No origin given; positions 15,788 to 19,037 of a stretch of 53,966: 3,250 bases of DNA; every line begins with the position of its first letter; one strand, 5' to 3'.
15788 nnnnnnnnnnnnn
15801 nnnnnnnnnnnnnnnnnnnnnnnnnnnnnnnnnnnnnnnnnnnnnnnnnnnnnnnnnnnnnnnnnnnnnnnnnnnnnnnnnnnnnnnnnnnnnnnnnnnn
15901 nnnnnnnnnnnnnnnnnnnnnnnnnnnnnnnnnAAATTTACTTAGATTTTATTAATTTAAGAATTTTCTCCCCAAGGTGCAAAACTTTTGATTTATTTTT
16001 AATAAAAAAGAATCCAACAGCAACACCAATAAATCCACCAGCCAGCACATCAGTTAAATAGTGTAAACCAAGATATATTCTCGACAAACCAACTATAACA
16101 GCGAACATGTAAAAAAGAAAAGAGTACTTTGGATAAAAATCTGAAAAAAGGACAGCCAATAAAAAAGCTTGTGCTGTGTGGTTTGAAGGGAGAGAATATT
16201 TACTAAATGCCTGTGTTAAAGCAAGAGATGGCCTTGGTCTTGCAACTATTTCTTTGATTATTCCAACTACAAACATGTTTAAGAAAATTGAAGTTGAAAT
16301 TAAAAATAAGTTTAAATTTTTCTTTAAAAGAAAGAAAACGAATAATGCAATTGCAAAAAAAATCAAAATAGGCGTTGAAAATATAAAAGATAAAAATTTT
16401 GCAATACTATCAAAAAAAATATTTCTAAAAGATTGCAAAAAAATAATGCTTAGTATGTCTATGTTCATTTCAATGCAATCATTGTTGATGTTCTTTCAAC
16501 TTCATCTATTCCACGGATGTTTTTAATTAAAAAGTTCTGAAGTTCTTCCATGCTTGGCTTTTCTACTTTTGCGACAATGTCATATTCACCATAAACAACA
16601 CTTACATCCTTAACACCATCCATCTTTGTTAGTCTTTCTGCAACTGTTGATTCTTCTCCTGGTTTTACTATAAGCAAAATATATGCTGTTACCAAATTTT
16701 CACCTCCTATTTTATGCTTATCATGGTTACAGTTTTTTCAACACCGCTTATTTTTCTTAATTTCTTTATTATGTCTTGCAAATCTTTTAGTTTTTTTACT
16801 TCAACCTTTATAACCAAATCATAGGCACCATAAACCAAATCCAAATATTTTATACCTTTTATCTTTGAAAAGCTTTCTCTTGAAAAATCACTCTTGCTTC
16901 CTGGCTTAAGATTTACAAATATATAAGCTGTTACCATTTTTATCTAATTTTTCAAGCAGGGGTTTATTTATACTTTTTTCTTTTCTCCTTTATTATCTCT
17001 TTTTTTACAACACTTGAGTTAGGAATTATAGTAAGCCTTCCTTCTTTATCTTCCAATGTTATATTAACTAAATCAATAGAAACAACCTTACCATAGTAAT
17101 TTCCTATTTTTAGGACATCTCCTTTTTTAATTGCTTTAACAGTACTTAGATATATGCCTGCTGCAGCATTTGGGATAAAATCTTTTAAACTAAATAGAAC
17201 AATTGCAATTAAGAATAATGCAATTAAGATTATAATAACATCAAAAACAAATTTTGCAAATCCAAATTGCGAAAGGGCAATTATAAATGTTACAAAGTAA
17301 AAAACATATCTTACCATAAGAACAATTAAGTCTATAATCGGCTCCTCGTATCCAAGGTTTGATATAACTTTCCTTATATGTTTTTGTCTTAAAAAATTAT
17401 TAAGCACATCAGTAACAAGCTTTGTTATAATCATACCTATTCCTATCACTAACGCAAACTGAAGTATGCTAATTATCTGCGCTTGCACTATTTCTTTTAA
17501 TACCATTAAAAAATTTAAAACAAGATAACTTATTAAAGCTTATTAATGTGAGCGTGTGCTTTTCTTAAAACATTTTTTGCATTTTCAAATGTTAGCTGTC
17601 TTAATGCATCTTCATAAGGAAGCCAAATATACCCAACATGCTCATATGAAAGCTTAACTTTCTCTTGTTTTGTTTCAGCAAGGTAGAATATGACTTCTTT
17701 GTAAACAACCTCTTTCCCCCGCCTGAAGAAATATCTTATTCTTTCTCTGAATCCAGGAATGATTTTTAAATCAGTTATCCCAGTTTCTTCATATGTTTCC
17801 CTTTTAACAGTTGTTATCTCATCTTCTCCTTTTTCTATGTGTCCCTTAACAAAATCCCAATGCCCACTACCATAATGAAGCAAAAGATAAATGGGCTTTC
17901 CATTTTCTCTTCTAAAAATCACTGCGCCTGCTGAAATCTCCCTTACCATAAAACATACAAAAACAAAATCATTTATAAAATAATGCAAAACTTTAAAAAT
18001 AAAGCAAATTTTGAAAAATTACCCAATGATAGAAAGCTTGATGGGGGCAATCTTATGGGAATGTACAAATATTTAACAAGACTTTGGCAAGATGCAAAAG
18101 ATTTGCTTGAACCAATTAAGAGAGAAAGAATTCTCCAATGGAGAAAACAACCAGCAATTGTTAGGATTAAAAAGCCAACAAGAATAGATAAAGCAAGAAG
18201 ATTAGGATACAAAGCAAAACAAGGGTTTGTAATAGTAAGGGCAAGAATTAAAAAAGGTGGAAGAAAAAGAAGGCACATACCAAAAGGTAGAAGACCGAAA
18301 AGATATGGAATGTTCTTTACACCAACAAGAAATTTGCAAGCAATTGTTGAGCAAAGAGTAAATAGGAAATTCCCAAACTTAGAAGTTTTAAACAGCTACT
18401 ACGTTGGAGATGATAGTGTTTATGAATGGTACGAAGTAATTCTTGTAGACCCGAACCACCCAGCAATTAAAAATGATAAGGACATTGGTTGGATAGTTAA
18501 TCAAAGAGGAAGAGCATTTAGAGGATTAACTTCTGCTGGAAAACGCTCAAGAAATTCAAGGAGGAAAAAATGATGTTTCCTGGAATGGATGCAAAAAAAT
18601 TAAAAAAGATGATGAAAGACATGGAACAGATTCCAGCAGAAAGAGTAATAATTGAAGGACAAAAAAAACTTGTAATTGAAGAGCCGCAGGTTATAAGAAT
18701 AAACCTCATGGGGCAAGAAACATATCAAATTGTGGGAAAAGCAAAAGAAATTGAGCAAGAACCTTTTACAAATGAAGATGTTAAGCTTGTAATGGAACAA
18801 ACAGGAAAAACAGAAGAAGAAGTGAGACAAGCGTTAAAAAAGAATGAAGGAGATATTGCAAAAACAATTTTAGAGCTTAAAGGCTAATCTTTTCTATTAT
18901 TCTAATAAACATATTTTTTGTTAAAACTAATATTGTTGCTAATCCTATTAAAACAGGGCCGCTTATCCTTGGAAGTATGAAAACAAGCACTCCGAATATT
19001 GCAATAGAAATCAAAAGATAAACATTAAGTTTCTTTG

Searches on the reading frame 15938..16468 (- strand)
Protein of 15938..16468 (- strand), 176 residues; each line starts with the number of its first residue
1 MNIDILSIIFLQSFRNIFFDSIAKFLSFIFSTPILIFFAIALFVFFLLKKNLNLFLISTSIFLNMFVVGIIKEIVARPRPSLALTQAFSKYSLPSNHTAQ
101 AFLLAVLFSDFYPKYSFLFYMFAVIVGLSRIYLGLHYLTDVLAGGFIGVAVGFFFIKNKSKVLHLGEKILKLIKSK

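Call 37: search_protein_families(library=pfam, proteins=[window:15938-16468:-], max_evalue=0.001)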
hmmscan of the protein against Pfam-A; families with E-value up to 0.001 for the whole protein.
window:15938-16468:- (176 aa): 2 families
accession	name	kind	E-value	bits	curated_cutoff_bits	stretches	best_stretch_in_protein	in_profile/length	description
PF01569.27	PAP2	-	1.3e-19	70.6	27.2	1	55-157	3-123/130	PAP2 superfamily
PF14378.12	PAP2_3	-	5.7e-08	33.2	27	1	91-150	125-186/190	PAP2 superfamily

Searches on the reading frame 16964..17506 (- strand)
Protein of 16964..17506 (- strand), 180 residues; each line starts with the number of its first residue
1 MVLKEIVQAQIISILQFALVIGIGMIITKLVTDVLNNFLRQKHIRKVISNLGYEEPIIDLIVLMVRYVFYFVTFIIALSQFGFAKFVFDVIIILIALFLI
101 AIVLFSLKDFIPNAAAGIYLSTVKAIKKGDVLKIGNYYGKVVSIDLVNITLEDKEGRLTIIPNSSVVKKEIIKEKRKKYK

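Call 38: search_protein_families(library=pfam, proteins=[window:16964-17506:-], max_evalue=0.001)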
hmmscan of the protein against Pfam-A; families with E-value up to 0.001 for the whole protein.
window:16964-17506:- (180 aa): 1 family
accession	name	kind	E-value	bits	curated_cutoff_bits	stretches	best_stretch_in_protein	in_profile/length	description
PF00924.24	MS_channel_2nd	-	7.3e-13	48.9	20.2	1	111-171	3-63/68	Mechanosensitive ion channel, beta-domain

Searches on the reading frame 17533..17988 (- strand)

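Call 38: search_protein_families(library=pfam, proteins=[window:17533-17988:-], max_evalue=0.001)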
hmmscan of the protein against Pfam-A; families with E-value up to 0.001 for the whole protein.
window:17533-17988:- (151 aa): 1 family
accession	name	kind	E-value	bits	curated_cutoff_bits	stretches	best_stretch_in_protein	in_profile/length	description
PF00293.34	NUDIX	-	8.1e-17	61.9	21.1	1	17-141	3-131/134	NUDIX domain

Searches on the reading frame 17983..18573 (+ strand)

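Call 38: search_protein_families(library=pfam, proteins=[window:17983-18573:+], max_evalue=0.001)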
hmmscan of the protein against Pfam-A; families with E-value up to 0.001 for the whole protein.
window:17983-18573:+ (196 aa): 1 family
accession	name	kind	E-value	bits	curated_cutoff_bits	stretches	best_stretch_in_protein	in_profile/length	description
PF00827.22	Ribosomal_L15e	-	2.1e-68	230.2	27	1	26-195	1-176/191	Ribosomal L15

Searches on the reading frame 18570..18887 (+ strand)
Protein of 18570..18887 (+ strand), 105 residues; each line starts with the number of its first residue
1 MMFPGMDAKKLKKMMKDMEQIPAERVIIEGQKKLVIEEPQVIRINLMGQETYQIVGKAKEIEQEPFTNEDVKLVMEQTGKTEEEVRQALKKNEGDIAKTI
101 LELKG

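Call 38: search_protein_families(library=pfam, proteins=[window:18570-18887:+], max_evalue=0.001)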
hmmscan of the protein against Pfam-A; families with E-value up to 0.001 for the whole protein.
window:18570-18887:+ (105 aa): 2 families
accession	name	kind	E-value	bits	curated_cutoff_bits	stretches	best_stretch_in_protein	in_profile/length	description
PF01849.23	NAC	-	1.5e-09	38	21.3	1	9-60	2-56/57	NAC domain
PF19026.7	UBA_HYPK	-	4.9e-08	32.7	27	1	68-102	5-39/41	HYPK UBA domain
